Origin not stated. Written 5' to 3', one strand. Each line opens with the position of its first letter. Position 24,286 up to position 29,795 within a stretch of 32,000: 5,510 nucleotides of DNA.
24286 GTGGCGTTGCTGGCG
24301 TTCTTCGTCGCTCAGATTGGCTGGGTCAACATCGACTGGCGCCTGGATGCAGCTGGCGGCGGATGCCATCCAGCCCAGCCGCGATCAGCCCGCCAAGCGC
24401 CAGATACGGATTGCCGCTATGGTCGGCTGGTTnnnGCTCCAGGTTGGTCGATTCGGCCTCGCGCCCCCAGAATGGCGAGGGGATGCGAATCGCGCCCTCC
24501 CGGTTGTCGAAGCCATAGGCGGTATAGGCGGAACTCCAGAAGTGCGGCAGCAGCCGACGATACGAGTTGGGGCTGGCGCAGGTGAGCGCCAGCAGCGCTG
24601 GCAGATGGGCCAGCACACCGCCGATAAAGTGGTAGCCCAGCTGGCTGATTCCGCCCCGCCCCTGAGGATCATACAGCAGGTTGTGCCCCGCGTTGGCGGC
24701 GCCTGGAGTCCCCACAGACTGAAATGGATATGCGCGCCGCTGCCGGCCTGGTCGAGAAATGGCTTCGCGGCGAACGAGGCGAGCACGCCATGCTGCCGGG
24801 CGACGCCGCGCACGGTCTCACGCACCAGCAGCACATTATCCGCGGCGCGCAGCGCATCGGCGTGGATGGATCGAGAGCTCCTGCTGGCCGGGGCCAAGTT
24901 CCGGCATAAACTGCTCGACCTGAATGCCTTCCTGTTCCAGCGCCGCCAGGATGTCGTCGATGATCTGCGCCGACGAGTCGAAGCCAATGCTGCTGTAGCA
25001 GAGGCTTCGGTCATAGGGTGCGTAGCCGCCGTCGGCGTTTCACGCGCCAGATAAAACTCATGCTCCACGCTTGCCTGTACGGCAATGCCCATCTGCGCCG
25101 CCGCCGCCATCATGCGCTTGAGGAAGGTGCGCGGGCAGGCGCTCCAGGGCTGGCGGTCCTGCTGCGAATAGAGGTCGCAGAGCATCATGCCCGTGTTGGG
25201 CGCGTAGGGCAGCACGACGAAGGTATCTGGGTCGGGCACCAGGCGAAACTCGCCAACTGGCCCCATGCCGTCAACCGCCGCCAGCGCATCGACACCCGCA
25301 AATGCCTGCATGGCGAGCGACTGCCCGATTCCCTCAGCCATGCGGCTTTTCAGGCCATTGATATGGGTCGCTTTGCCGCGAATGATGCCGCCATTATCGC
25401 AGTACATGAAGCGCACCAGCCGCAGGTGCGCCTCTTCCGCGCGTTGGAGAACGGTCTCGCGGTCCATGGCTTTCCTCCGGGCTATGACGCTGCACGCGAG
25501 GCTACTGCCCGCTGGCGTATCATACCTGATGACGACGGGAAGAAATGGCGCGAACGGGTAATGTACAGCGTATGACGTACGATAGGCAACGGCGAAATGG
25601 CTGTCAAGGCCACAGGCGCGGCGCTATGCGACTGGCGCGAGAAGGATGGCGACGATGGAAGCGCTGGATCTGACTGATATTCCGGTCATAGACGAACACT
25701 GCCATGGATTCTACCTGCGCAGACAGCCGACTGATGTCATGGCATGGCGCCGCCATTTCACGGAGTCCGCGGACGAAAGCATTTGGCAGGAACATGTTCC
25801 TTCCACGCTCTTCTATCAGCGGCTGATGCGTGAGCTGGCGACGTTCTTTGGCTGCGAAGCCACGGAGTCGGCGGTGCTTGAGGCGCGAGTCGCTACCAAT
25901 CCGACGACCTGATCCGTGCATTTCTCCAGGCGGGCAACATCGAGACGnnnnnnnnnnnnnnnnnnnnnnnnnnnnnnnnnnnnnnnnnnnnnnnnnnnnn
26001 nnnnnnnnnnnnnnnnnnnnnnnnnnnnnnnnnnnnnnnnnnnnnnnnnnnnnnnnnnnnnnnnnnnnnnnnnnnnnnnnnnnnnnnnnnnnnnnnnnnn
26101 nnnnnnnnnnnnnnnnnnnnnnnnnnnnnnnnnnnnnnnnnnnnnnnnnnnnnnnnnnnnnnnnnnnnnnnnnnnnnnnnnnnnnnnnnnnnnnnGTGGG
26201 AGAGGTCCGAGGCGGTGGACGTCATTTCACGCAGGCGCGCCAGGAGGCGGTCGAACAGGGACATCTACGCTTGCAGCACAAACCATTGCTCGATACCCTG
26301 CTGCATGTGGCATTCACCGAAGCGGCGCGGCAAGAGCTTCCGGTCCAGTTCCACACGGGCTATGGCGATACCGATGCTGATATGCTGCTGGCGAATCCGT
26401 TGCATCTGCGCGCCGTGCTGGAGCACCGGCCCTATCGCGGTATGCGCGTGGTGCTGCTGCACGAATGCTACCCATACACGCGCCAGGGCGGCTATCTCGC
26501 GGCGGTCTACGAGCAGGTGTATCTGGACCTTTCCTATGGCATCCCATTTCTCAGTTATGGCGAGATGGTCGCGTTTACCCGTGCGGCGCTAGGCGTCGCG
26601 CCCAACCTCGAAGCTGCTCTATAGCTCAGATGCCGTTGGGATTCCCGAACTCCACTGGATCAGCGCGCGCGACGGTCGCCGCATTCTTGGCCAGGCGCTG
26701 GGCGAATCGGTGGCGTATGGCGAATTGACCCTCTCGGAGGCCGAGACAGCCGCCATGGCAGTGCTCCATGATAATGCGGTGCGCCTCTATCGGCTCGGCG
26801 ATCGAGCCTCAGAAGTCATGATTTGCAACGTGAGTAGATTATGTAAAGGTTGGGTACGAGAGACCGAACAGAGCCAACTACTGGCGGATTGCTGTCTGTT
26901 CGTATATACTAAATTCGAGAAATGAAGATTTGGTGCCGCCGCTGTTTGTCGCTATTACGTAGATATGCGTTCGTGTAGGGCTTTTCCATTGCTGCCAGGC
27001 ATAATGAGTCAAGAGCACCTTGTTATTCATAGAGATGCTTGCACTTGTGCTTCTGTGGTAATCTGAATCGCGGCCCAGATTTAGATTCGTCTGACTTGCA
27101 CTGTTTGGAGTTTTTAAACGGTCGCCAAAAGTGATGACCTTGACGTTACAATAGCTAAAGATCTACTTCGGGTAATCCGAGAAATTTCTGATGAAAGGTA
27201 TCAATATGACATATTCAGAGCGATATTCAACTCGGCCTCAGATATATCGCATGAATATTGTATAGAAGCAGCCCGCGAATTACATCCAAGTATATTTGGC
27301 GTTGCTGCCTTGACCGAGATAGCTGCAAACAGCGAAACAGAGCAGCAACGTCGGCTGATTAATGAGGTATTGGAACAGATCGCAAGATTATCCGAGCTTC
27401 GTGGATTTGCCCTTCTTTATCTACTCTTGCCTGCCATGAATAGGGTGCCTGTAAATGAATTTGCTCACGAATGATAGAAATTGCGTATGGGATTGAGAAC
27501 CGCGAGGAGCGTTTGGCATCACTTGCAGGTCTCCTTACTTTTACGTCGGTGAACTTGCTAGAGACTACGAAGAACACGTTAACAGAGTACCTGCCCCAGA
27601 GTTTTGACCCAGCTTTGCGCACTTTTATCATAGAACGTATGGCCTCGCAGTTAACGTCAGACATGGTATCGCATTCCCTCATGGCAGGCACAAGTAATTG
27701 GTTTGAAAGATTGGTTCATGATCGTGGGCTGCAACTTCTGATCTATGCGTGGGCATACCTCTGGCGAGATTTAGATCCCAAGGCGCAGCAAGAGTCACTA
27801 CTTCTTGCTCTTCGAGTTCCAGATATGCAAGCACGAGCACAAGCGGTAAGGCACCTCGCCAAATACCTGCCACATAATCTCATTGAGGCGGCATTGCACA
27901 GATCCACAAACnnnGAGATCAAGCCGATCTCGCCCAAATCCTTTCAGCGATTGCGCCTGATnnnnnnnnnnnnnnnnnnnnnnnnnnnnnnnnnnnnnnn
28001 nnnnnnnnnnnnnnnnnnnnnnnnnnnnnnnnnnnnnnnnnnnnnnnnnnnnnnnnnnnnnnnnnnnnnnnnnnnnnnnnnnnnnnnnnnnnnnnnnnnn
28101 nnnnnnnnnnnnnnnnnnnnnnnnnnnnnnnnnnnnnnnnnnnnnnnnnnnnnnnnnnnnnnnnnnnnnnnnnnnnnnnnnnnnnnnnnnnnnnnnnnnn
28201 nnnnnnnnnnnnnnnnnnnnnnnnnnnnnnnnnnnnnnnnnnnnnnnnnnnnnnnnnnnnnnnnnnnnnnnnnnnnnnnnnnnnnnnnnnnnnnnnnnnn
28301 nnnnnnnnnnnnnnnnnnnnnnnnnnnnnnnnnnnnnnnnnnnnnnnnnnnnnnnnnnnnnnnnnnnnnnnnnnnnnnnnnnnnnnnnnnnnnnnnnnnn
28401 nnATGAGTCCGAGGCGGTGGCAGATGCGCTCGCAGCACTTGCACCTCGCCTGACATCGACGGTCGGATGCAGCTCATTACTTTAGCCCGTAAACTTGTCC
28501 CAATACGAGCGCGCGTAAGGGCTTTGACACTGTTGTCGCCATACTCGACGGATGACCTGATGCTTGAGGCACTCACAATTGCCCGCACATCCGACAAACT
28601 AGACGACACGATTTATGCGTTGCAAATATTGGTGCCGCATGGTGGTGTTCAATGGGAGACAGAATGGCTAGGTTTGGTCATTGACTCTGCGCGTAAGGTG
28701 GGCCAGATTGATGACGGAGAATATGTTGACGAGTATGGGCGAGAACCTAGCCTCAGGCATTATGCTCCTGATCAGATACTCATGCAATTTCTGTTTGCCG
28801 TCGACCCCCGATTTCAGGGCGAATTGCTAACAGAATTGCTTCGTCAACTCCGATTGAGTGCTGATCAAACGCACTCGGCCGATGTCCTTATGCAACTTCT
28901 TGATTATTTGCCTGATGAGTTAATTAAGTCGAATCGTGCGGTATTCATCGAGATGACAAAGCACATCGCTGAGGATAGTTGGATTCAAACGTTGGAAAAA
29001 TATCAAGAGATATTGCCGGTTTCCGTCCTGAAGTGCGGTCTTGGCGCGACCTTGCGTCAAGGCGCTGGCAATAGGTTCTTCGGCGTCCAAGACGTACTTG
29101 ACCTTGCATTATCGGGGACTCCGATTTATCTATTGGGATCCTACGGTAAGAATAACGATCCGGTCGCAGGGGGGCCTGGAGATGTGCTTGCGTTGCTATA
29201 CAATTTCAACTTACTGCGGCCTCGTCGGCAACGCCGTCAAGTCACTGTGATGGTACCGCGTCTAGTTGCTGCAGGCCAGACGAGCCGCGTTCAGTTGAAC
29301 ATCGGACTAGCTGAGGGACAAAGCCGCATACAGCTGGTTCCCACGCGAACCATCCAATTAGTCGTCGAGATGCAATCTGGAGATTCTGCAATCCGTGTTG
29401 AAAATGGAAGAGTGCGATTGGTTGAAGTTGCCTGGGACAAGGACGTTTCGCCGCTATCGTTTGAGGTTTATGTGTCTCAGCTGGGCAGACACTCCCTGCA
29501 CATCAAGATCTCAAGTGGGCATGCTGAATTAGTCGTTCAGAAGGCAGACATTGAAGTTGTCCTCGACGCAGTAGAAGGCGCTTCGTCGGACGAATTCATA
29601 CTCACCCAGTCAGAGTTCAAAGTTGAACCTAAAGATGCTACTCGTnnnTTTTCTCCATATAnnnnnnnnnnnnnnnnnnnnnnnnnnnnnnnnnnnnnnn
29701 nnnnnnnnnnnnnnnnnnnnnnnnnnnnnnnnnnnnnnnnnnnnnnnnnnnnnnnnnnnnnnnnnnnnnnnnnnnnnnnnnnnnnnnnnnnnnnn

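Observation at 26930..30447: AT-rich island wedged between the 3' ends of two high-GC genes, with no mobility genes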

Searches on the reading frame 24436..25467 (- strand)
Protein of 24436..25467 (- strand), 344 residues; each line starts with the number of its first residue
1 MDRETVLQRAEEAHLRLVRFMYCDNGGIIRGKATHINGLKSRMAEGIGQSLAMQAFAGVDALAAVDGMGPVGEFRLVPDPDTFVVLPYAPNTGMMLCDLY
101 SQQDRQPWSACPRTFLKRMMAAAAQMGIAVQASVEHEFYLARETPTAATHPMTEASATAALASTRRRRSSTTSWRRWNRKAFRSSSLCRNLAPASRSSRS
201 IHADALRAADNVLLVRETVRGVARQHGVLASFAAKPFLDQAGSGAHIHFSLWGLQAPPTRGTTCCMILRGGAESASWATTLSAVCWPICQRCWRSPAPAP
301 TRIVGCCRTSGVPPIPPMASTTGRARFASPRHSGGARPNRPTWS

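Call 8: search_protein_families(library=pfam, proteins=[window:24436-25467:-], max_evalue=0.1)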
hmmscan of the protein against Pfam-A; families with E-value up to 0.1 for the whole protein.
window:24436-25467:- (344 aa): 3 families
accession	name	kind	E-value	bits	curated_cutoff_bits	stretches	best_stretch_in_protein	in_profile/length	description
PF16952.10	Gln-synt_N_2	-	5.8e-26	90.9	35.7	1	5-108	5-112/112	Glutamine synthetase N-terminal domain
PF00120.29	Gln-synt_C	-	5.9e-23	81.9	24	1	110-252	2-157/344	Glutamine synthetase, catalytic domain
PF03951.24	Gln-synt_N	-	0.01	15.8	33.4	1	74-101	53-81/82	Glutamine synthetase, beta-Grasp domain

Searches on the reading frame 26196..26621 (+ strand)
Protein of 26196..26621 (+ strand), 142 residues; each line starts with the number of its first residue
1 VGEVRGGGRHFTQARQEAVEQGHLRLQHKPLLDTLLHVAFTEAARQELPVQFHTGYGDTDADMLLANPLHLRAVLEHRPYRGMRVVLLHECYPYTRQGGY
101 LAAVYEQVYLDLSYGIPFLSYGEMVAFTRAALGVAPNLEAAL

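Call 8: search_protein_families(library=pfam, proteins=[window:26196-26621:+], max_evalue=0.1)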
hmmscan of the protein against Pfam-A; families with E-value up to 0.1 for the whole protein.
window:26196-26621:+ (142 aa): 1 family
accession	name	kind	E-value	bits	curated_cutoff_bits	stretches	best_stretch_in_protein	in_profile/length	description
PF04909.20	Amidohydro_2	-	1.9e-08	34.8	26.4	1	26-125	116-216/289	Amidohydrolase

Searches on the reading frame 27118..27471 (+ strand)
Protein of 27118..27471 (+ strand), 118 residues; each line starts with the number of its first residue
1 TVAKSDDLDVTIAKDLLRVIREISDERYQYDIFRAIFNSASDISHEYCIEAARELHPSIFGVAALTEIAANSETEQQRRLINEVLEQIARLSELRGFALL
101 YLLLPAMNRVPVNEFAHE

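Call 8: search_protein_families(library=pfam, proteins=[window:27118-27471:+], max_evalue=0.1)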
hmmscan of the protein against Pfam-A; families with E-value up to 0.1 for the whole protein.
window:27118-27471:+ (118 aa): 1 family
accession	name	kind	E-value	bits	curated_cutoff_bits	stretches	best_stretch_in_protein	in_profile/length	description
PF09150.15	Carot_N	-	0.059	13.7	25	0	1-49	39-87/151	Orange carotenoid protein, N-terminal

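Call 9: search_protein_families(library=padloc, proteins=[window:27118-27471:+], max_evalue=0.1)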
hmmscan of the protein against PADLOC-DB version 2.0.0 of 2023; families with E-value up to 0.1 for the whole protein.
window:27118-27471:+ (118 aa): 0 families

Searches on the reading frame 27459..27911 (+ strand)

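Call 8: search_protein_families(library=pfam, proteins=[window:27459-27911:+], max_evalue=0.1)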
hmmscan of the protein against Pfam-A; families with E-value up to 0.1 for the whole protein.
window:27459-27911:+ (151 aa): 1 family
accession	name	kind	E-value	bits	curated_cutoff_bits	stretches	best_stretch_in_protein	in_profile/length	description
PF18034.6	Bac_GH3_C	-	0.056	13.7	27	0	78-112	79-114/137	Bacterial Glycosyl hydrolase family 3 C-terminal domain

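Call 9: search_protein_families(library=padloc, proteins=[window:27459-27911:+], max_evalue=0.1)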
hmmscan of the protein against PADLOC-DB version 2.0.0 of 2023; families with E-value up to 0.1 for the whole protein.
window:27459-27911:+ (151 aa): 0 families

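Call 65: search_protein_families(library=phrogs, proteins=[window:27471-27911:+], max_evalue=0.01)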
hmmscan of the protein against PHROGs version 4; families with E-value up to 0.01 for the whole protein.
window:27471-27911:+ (147 aa): 0 families

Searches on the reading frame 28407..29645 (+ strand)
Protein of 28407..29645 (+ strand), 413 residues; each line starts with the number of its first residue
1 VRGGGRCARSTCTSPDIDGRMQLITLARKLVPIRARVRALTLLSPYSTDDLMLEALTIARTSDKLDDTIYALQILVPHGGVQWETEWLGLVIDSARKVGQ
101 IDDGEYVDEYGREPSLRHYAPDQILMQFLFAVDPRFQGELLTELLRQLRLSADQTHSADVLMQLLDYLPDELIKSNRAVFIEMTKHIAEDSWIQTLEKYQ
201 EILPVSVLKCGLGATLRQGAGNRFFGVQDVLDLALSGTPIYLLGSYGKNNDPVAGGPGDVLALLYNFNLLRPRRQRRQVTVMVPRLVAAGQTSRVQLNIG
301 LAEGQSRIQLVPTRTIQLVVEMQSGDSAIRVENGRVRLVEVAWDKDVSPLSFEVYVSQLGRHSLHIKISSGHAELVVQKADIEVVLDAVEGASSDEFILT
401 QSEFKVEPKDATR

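Call 8: search_protein_families(library=pfam, proteins=[window:28407-29645:+], max_evalue=0.1)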
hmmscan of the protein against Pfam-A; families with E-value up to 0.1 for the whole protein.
window:28407-29645:+ (413 aa): 0 families

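Call 9: search_protein_families(library=padloc, proteins=[window:28407-29645:+], max_evalue=0.1)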
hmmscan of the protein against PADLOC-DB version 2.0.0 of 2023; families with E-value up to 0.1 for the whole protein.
window:28407-29645:+ (413 aa): 0 families

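Call 56: predict_structure(protein=window:28467-29645:+)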
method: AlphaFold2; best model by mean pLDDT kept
length: 393 residues; sequences in the alignment: 1
mean_pLDDT: 41.1   pTM: 0.31
mean pLDDT of the five models: 41.1, 41.0, 38.9, 36.1, 35.3
residues with pLDDT >= 90: 0; 70-90: 37; 50-70: 95; < 50: 261
segments of 3 or more residues with pLDDT < 50: 80-107, 129-137, 167-176, 180-393
pLDDT, mean of each block of 10 residues (from residue 1): 74 76 65 74 70 63 59 58 39 34 47 55 54 44 58 57 49 48 36 28 33 33 30 34 30 27 24 27 27 26 26 27 26 26 27 24 24 24 24 25
secondary structure, 60 per line:
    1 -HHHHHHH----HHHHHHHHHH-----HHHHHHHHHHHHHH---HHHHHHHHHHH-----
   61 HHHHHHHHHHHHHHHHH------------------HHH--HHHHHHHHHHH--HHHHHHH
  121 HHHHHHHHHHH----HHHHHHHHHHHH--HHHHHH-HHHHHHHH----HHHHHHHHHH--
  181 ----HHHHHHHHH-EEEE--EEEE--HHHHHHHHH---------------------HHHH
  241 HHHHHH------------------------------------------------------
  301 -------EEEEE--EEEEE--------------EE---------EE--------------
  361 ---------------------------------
elements in order: H2-8 H13-22 H28-41 H45-55 H61-77 H101-111 H114-131 H136-147 H150-155 H157-164 H169-178 H185-193 E195-198 E201-204 H207-215 H237-246 E308-312 E315-319

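Call 65: search_protein_families(library=phrogs, proteins=[window:28467-29645:+], max_evalue=0.01)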
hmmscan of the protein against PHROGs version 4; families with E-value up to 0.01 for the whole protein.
window:28467-29645:+ (393 aa): 0 families

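Call 87: search_dna_similar(query=window:28467-29645:+, collection=plasmids, mode=protein, max_evalue=0.001, max_rows=10)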
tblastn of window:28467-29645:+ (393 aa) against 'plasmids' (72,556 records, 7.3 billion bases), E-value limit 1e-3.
No match.

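Call 89: search_dna_similar(query=window:28467-29645:+, collection=phages, mode=protein, max_evalue=0.001, max_rows=10)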
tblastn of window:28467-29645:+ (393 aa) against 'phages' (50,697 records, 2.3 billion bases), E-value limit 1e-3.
No match.

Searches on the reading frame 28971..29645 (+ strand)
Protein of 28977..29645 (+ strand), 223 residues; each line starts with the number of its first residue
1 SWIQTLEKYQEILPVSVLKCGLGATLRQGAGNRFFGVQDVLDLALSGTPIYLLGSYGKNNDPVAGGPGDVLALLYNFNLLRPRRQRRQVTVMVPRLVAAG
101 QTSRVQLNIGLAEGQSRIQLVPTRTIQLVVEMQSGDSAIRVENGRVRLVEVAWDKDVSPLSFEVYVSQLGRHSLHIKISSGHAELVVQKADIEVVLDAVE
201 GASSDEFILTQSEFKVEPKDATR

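Call 46: find_homologous_proteins(query=window:28977-29645:+, max_evalue=0.01)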
Query seq(223 aa) (223 aa): 1 proteins with E <= 0.01 among 1686 candidates.
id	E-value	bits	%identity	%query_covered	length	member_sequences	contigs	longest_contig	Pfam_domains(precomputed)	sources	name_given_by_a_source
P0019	2.4e-138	477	100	100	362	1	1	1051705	-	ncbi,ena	-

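Call 48: find_encoding_contigs(protein=P0019, flank=10000)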
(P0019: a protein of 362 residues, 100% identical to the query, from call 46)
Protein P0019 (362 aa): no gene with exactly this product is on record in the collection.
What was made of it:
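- Tried and rejected: A word-index search with the C-terminal domain found only the source protein itself (call 46), and its contig could not be retrieved (call 48).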

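Call 49: list_cluster_members(proteins=[P0019, P0017, window:29665-30300:-])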
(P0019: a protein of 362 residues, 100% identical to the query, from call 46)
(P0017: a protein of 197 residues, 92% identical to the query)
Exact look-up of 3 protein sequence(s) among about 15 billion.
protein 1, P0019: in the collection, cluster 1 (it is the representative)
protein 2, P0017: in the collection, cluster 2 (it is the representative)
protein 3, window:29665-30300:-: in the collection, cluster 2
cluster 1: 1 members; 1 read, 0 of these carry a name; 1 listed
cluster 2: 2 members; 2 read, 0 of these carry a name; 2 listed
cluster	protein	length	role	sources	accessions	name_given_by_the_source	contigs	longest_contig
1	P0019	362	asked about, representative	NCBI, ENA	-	-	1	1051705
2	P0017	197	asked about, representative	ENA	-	-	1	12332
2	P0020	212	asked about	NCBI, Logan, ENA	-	-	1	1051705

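Call 92: search_solved_structures(query=A4, max_evalue=10)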
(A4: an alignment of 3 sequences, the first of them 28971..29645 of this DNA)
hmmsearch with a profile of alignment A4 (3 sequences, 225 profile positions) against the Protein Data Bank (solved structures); distinct sequences matched with E-value up to 10: 0.
